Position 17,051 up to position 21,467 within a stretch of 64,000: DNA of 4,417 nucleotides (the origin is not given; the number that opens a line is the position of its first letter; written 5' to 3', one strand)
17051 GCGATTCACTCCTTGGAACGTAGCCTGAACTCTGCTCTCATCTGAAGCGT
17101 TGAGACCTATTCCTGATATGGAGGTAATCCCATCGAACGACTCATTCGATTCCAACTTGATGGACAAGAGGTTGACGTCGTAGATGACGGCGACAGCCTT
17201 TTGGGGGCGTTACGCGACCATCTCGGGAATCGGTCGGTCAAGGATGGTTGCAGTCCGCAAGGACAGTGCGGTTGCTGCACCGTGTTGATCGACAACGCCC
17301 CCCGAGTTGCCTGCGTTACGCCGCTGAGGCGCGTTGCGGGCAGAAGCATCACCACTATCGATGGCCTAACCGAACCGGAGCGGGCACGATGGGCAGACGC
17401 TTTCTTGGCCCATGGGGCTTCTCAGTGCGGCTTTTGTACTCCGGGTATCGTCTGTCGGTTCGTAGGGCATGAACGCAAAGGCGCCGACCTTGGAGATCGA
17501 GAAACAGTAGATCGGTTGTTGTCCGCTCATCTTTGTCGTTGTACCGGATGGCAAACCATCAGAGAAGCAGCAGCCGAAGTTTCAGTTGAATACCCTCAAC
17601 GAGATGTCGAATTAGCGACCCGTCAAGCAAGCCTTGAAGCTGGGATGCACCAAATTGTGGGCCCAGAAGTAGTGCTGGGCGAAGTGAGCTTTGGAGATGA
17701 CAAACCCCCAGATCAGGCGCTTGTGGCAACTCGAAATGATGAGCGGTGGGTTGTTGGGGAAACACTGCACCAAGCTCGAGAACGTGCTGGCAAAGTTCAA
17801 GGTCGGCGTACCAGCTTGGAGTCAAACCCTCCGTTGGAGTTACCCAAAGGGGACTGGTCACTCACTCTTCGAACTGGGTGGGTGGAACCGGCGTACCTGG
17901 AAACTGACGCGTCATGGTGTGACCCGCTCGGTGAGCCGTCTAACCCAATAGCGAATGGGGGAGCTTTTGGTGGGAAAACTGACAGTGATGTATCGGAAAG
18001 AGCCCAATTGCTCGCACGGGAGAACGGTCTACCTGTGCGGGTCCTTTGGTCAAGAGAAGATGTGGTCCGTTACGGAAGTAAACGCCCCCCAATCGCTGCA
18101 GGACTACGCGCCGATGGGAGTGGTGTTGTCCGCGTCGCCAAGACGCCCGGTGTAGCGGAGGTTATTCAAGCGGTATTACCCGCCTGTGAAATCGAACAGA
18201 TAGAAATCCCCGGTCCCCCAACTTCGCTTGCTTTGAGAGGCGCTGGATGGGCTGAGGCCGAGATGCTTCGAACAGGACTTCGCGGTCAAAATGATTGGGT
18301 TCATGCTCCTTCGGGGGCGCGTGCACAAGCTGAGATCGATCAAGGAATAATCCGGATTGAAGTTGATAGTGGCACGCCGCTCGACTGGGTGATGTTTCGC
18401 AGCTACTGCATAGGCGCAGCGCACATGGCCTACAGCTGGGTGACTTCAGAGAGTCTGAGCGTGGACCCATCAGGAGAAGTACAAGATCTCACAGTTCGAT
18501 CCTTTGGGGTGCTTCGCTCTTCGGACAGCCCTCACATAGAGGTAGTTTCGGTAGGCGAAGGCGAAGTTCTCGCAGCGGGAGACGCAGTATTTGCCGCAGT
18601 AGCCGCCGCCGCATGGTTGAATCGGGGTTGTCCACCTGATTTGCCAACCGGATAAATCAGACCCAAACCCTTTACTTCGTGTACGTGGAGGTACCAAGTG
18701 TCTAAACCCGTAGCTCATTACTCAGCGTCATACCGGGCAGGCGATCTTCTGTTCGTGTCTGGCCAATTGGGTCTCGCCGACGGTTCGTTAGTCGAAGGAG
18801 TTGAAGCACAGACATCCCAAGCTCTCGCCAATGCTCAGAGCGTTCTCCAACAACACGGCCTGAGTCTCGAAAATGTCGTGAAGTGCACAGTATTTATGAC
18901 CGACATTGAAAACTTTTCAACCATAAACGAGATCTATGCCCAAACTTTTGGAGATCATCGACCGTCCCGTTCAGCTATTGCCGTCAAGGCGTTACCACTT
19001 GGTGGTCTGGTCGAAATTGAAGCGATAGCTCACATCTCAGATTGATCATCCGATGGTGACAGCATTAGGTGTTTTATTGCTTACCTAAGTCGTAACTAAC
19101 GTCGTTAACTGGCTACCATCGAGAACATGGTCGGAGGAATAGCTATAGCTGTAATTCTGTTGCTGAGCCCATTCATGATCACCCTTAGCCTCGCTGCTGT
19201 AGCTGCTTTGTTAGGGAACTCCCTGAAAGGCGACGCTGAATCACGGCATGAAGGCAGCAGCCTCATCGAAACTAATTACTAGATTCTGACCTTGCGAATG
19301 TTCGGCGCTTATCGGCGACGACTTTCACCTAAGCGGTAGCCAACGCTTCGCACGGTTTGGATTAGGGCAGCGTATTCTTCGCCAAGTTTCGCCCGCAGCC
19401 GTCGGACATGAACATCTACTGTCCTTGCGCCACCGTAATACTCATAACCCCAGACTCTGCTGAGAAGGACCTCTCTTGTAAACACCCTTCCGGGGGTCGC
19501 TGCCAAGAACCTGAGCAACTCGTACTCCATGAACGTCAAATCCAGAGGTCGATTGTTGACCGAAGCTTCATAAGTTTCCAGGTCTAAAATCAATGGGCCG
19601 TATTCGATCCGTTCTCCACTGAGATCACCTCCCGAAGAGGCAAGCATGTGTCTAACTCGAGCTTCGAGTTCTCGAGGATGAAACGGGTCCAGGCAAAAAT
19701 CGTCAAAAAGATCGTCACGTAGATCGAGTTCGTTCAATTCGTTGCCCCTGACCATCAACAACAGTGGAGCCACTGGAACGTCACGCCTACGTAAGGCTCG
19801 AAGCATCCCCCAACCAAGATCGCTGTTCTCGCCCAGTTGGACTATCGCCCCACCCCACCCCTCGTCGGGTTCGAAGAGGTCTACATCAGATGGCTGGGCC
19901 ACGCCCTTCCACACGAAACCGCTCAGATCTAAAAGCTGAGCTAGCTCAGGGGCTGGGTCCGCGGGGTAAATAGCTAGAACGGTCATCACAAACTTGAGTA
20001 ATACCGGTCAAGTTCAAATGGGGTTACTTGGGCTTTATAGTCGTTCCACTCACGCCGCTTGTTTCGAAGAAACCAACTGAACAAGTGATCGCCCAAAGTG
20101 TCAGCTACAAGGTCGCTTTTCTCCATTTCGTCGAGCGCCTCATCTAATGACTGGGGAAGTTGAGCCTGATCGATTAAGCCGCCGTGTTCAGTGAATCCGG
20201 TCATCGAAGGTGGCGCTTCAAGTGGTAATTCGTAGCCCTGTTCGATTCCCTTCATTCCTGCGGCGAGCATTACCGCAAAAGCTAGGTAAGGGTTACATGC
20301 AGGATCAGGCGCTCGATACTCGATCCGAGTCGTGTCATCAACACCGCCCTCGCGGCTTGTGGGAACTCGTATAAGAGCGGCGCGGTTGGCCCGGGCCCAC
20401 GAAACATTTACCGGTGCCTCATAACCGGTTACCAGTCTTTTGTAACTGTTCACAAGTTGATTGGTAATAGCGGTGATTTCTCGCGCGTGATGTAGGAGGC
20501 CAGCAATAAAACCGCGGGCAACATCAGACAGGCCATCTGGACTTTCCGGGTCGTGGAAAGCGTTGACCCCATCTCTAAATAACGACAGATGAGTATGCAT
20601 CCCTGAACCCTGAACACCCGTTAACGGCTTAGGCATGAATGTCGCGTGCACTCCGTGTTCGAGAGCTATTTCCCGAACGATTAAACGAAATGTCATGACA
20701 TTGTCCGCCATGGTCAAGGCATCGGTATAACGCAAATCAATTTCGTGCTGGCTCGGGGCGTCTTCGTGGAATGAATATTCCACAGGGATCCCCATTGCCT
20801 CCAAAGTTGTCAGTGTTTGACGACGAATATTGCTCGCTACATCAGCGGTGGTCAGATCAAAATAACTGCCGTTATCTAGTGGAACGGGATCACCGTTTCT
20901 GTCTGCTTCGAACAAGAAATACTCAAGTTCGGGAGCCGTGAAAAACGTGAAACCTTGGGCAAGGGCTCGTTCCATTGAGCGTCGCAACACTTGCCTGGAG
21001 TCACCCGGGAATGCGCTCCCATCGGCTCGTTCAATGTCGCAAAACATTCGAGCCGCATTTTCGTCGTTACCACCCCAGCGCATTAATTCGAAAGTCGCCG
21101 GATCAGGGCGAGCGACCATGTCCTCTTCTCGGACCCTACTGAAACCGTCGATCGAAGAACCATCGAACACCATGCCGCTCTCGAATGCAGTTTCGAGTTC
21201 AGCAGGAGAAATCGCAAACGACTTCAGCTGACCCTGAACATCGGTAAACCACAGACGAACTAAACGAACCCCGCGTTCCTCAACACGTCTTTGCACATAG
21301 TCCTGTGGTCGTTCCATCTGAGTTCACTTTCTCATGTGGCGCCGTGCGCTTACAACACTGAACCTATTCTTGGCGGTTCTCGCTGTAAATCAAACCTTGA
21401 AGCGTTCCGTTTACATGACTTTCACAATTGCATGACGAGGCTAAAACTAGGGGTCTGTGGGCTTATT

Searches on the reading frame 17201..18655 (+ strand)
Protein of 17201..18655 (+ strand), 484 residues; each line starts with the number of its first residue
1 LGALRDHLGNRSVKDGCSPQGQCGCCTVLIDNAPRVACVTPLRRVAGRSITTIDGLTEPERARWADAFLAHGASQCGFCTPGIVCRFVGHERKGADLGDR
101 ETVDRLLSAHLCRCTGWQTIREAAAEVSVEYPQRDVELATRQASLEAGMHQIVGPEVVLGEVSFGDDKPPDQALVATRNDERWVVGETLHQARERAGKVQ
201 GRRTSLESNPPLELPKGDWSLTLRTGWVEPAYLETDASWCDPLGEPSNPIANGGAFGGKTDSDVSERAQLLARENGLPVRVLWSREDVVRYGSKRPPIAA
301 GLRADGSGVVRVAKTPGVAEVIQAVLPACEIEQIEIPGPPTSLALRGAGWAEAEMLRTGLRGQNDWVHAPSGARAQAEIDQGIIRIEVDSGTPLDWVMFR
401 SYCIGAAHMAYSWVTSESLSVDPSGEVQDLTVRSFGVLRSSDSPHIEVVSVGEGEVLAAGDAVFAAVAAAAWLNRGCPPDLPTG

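Call 75: search_protein_families(library=pfam, proteins=[window:17201-18655:+], max_evalue=0.00001)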
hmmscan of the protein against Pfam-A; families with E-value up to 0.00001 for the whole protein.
window:17201-18655:+ (484 aa): 1 family
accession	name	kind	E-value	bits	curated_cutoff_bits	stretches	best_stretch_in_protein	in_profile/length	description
PF01799.25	Fer2_2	-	1.6e-17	63.8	30.3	1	52-124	1-74/75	[2Fe-2S] binding domain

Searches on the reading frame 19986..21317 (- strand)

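Call 75: search_protein_families(library=pfam, proteins=[window:19986-21317:-], max_evalue=0.00001)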
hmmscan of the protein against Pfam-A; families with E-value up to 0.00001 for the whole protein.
window:19986-21317:- (443 aa): 2 families
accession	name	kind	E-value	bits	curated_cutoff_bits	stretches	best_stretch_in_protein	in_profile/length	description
PF00120.29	Gln-synt_C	-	2.5e-118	395.5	24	1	105-439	2-344/344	Glutamine synthetase, catalytic domain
PF03951.24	Gln-synt_N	-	2.5e-23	81.9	33.4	1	17-95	2-79/82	Glutamine synthetase, beta-Grasp domain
